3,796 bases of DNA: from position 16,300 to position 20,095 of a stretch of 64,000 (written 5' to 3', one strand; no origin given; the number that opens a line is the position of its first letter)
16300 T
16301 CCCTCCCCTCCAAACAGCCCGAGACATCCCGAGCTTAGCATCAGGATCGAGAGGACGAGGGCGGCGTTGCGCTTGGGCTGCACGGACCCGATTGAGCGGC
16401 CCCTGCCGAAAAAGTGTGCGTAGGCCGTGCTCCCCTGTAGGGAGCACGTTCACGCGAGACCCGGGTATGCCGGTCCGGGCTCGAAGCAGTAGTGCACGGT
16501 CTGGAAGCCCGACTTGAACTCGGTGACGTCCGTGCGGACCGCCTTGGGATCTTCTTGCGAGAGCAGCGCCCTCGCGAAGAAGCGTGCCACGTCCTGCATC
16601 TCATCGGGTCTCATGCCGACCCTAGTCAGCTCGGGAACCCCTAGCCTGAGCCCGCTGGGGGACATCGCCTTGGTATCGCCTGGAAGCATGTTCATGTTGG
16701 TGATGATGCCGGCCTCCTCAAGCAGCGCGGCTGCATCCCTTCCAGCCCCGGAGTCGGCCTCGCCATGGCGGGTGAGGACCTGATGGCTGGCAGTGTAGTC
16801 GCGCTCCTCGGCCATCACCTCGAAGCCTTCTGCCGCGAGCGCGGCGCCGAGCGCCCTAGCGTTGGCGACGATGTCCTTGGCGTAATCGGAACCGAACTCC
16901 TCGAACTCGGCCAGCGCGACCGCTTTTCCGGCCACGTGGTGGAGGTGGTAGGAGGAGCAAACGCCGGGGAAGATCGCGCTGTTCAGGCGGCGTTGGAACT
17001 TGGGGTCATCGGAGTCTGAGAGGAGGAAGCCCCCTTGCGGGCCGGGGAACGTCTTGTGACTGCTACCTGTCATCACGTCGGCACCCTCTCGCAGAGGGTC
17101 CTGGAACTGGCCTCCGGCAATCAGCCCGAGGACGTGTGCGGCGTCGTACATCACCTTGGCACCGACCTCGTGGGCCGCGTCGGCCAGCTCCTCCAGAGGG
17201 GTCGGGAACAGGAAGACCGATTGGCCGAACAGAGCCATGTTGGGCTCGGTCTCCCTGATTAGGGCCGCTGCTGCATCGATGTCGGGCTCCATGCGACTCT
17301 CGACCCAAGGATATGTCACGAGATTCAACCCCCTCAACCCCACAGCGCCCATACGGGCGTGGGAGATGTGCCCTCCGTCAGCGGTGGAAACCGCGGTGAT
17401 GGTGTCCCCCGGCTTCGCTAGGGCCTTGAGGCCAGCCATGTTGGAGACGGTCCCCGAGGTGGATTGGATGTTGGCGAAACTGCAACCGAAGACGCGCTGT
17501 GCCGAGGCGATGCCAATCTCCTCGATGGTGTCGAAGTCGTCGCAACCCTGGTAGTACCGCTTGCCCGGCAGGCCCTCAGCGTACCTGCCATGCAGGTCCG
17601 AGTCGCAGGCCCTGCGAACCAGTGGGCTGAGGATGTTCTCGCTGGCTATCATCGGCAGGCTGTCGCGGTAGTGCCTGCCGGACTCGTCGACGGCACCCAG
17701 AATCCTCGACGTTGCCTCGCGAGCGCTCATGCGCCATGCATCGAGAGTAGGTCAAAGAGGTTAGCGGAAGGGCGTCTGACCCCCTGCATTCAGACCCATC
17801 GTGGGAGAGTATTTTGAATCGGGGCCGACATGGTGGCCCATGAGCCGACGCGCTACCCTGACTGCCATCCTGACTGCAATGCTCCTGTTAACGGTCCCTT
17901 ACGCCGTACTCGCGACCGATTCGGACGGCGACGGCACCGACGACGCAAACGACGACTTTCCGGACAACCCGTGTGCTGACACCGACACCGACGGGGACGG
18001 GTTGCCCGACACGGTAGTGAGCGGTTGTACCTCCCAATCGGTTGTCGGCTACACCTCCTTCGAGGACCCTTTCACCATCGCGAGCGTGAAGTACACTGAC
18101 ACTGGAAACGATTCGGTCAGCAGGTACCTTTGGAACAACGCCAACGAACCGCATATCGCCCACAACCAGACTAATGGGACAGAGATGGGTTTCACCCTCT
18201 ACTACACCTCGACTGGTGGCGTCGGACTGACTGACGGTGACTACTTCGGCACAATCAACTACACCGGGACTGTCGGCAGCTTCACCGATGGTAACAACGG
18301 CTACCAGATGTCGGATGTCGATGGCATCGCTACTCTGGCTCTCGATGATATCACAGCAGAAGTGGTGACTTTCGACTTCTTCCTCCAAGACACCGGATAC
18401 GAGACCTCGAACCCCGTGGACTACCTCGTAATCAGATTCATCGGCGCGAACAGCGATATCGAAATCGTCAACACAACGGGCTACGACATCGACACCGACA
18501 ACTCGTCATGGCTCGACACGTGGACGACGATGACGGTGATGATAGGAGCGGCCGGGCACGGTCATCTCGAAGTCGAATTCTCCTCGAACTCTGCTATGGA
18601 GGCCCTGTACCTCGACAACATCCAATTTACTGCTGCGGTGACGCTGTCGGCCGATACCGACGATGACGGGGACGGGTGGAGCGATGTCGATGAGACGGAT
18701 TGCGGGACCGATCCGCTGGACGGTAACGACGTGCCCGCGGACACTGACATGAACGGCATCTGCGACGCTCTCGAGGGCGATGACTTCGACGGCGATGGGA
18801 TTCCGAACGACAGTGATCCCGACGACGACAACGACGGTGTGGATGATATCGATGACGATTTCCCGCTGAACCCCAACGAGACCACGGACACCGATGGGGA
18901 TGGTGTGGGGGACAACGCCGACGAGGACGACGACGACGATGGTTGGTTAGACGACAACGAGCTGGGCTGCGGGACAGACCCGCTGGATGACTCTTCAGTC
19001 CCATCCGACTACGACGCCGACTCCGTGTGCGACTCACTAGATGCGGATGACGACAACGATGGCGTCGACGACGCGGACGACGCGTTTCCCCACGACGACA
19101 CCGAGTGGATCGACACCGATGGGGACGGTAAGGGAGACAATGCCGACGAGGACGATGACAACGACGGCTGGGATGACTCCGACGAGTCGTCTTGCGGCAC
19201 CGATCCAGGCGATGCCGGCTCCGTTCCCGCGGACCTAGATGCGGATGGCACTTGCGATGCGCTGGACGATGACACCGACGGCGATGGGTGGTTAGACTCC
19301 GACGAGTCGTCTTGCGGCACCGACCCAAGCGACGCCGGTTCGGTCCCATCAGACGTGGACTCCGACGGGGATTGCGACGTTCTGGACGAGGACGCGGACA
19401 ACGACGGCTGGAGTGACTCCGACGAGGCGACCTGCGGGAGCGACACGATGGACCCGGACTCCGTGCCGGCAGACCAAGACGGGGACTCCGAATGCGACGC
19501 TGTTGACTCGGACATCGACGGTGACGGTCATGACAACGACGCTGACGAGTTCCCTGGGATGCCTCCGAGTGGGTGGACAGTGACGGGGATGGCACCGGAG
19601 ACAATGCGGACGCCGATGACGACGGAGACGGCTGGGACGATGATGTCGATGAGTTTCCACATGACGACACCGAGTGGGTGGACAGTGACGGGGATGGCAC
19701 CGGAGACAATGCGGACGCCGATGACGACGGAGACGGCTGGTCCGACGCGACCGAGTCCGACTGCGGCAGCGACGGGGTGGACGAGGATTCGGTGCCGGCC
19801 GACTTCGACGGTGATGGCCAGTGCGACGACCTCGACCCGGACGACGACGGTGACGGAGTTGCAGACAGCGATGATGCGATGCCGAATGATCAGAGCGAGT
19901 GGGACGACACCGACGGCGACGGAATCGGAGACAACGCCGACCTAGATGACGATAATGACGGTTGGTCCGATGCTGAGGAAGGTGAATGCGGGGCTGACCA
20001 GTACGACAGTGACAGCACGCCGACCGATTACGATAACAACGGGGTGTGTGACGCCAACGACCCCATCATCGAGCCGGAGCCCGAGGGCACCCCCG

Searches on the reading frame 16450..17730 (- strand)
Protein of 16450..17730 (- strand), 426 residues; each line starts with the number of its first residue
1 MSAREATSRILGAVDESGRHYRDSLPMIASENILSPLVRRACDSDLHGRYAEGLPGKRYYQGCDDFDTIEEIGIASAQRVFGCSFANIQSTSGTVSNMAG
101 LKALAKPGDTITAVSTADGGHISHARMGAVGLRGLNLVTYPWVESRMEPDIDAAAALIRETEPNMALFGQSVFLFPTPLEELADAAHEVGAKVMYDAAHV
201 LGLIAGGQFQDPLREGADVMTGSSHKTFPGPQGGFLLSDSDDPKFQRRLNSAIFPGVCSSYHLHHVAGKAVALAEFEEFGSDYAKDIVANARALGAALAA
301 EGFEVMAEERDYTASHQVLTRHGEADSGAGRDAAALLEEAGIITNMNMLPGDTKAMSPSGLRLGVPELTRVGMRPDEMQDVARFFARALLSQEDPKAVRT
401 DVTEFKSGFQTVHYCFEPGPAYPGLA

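Call 77: search_protein_families(library=pfam, proteins=[window:16450-17730:-], max_evalue=0.001)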
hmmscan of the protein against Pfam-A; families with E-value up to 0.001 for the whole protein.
window:16450-17730:- (426 aa): 3 families
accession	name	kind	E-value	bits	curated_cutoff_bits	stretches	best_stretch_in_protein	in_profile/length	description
PF00464.25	SHMT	-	1.8e-69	234.7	27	1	14-384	12-398/399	Serine hydroxymethyltransferase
PF00155.27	Aminotran_1_2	-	2.4e-07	30.7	19.7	1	86-369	67-350/361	Aminotransferase class I and II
PF01212.27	Beta_elim_lyase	-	0.0005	19.9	27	0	88-308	51-240/288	Beta-eliminating lyase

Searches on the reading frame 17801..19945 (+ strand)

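Call 27: search_protein_families(library=pfam, proteins=[window:17801-19945:+], max_evalue=0.001)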
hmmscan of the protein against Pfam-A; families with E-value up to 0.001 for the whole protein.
window:17801-19945:+ (714 aa): 1 family
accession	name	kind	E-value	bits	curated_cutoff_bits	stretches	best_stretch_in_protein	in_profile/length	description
PF18884.5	TSP3_bac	-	0.00066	19.9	25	0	491-512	1-22/22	Bacterial TSP3 repeat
